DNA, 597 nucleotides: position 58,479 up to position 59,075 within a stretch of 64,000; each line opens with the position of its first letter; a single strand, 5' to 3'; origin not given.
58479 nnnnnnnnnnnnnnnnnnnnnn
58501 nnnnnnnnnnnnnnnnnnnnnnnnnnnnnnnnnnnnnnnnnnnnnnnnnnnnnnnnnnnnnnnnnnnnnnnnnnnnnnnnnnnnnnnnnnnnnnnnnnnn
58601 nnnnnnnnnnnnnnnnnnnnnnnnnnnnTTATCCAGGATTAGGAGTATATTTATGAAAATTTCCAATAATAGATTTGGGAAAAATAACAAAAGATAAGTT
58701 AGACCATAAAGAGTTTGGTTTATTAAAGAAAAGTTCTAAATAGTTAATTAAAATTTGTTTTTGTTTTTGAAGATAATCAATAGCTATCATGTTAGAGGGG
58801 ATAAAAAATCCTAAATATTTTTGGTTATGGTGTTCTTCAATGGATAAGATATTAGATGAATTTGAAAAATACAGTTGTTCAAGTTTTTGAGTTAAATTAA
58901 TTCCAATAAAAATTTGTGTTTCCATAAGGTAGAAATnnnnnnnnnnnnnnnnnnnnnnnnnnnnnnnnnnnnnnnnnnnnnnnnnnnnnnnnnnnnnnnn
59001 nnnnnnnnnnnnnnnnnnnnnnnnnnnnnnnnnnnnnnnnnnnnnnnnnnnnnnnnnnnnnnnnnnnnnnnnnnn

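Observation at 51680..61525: Complete de novo UMP pathway as one block between rho and glgC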

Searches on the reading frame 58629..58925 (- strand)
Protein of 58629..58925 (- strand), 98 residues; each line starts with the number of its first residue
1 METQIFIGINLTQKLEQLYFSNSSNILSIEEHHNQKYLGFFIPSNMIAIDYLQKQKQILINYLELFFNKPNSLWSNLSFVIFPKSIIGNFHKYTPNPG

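Call 5: search_protein_families(library=pfam, proteins=[window:58629-58925:-], max_evalue=0.001)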
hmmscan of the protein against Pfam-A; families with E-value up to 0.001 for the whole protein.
window:58629-58925:- (98 aa): 0 families

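Call 64: search_protein_families(library=ncbifam, alignment_id=A2, max_evalue=1)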
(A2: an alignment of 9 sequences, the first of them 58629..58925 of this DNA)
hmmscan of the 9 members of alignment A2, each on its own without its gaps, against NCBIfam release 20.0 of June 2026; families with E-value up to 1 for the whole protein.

A. member 1, window:58629-58925:- (98 aa): 0 families

B. families by the number of members that match (of 9 scanned): 3 families
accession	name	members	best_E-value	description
TIGR00565.1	trpE_proteo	2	0.11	anthranilate synthase component I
NF007616.0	PRK10264.1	1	0.13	hydrogenase 1 maturation protease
NF010079.0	PRK13564.1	1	0.24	anthranilate synthase component 1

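Call 65: search_protein_families(library=pfam, alignment_id=A2, max_evalue=1)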
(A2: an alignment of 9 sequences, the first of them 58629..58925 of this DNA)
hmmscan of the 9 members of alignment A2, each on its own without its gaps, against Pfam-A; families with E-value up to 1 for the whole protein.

A. member 1, window:58629-58925:- (98 aa): 1 family
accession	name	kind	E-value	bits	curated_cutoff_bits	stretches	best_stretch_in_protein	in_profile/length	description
PF06824.17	Glyco_hydro_125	-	0.17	11.2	23.4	1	37-68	220-251/414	Metal-independent alpha-mannosidase (GH125)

B. families by the number of members that match (of 9 scanned): 5 families
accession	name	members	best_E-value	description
PF20424.3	PilZN3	1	0.031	PilZN3 domain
PF11414.13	Suppressor_APC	1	0.12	Adenomatous polyposis coli tumour suppressor protein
PF24976.1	Lipocalin_10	1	0.14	Lipocalin domain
PF18077.6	DUF5595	1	0.15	Domain of unknown function (DUF5595)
PF06824.17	Glyco_hydro_125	1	0.17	Metal-independent alpha-mannosidase (GH125)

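Call 67: search_solved_structures(query=A2, max_evalue=10)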
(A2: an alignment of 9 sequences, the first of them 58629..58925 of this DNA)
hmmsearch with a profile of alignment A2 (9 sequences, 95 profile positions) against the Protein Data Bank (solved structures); distinct sequences matched with E-value up to 10: 4.
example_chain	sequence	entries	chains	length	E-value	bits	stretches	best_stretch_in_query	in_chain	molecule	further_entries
6r17_A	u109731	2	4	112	0.23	14.9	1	37-68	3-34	Synaptonemal complex central element protein 2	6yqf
5nld_A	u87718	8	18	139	0.27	14.7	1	19-60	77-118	Galectin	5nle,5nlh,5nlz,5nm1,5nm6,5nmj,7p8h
5g3o_A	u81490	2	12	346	0.79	13.1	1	50-82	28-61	FORMAMIDASE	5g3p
9ub7_D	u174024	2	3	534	0.91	13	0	3-68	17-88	GPI transamidase component GPI17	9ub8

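Call 75: search_protein_representatives(protein=window:58629-58925:-)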
Query: 98 residues. Proteins with E-value up to 0.001 (for the whole library): 2; up to 1e-10: 2; up to 1e-30: 2. The best 2 are listed.
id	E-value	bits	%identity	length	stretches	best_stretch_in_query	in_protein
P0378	1.2e-32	128.2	58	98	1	1-98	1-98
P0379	9.6e-32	125.3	70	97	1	1-98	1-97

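Call 97: predict_structure(alignment_id=A8)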
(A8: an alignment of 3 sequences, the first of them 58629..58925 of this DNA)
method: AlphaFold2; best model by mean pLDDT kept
length: 98 residues; sequences in the alignment: 3
mean_pLDDT: 76.2   pTM: 0.67
mean pLDDT of the five models: 76.2, 76.1, 75.4, 74.7, 73.7
residues with pLDDT >= 90: 8; 70-90: 65; 50-70: 14; < 50: 11
segments of 3 or more residues with pLDDT < 50: 88-98
pLDDT, mean of each block of 10 residues (from residue 1): 82 85 81 88 78 86 78 73 64 40
secondary structure, 60 per line:
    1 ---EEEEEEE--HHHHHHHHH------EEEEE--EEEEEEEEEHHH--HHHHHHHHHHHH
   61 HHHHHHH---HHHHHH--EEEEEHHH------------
elements in order: E4-10 H13-21 E28-32 E35-43 H49-67 H71-76 E79-83

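Call 99: fold_search(model_id=the predicted structure, library=pdb)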
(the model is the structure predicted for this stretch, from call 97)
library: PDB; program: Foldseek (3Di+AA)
matches with E <= 10: 853; with E <= 0.001: 0
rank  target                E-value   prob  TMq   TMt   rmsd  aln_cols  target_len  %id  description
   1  3dfe_F                2.5e-02  0.84  0.32  0.36   6.5        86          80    5  Crystal structure of a Putative Pii-Like Signaling Protein (YP_323533.1) from ANABAENA VARIABILIS ATCC 29413 at 2.35 A (released 2008-08-05)
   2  3dfe_E                2.5e-02  0.84  0.31  0.36   6.5        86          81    5  Crystal structure of a Putative Pii-Like Signaling Protein (YP_323533.1) from ANABAENA VARIABILIS ATCC 29413 at 2.35 A (released 2008-08-05)
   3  4djb_A                3.0e-02  0.92  0.43  0.38   5.5       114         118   14  A Structural Basis for the Assembly and Functions of a Viral Polymer that Inactivates Multiple Tumor Suppressors (released 2012-10-31)
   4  4etz_A                3.2e-02  0.92  0.42  0.20   7.6       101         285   13  Crystal Structure of PelD 158-CT from Pseudomonas aeruginosa PAO1 (released 2012-07-25)
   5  4wk3                  3.2e-02  0.54  0.29  0.34   7.5        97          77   14  Structure of Staphyloccus aureus PstA (released 2014-11-26)
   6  3dfe_C                4.6e-02  0.66  0.30  0.34   6.9        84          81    5  Crystal structure of a Putative Pii-Like Signaling Protein (YP_323533.1) from ANABAENA VARIABILIS ATCC 29413 at 2.35 A (released 2008-08-05)
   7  4dmz_B                5.8e-02  0.90  0.43  0.20   6.2        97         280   13  PelD 156-455 from Pseudomonas aeruginosa PA14, apo form (released 2012-05-23)
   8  3dfe_B                6.6e-02  0.60  0.30  0.34   7.0        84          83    5  Crystal structure of a Putative Pii-Like Signaling Protein (YP_323533.1) from ANABAENA VARIABILIS ATCC 29413 at 2.35 A (released 2008-08-05)
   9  4etx                  7.4e-02  0.87  0.43  0.19   7.0        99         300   13  Crystal Structure of PelD 158-CT from Pseudomonas aeruginosa PAO1 (released 2012-07-25)
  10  7l20_w                7.4e-02  0.69  0.28  0.06   7.9        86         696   12  Cryo-EM structure of the human 39S mitoribosomal subunit in complex with RRFmt and EF-G2mt. (released 2021-05-12)
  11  2n2t_MODEL_1_A        8.4e-02  0.25  0.25  0.27  10.9        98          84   16  Solution NMR Structure of DE NOVO DESIGNED PROTEIN (FDA_60), Northeast Structural Genomics Consortium (NESG) T (released 2015-09-16)
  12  3dfe_A                8.9e-02  0.54  0.30  0.34   6.9        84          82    5  Crystal structure of a Putative Pii-Like Signaling Protein (YP_323533.1) from ANABAENA VARIABILIS ATCC 29413 at 2.35 A (released 2008-08-05)
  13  4dn0                  1.0e-01  0.85  0.43  0.20   6.7        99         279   13  PelD 156-455 from Pseudomonas aeruginosa PA14 in complex with c-di-GMP (released 2012-05-23)
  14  6wue_B                1.1e-01  0.54  0.31  0.34   6.9        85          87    7  Tetragonal crystal form of SbtB from Synechocystis PCC6803 (released 2020-08-26)
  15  9ghd_W                1.1e-01  0.41  0.29  0.16   9.1        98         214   11  Escherichia coli 70S ribosome in complex with Staphylococcus aureus FusB-EF-G (FusB-EF-G-70S*) (released 2025-03-26)
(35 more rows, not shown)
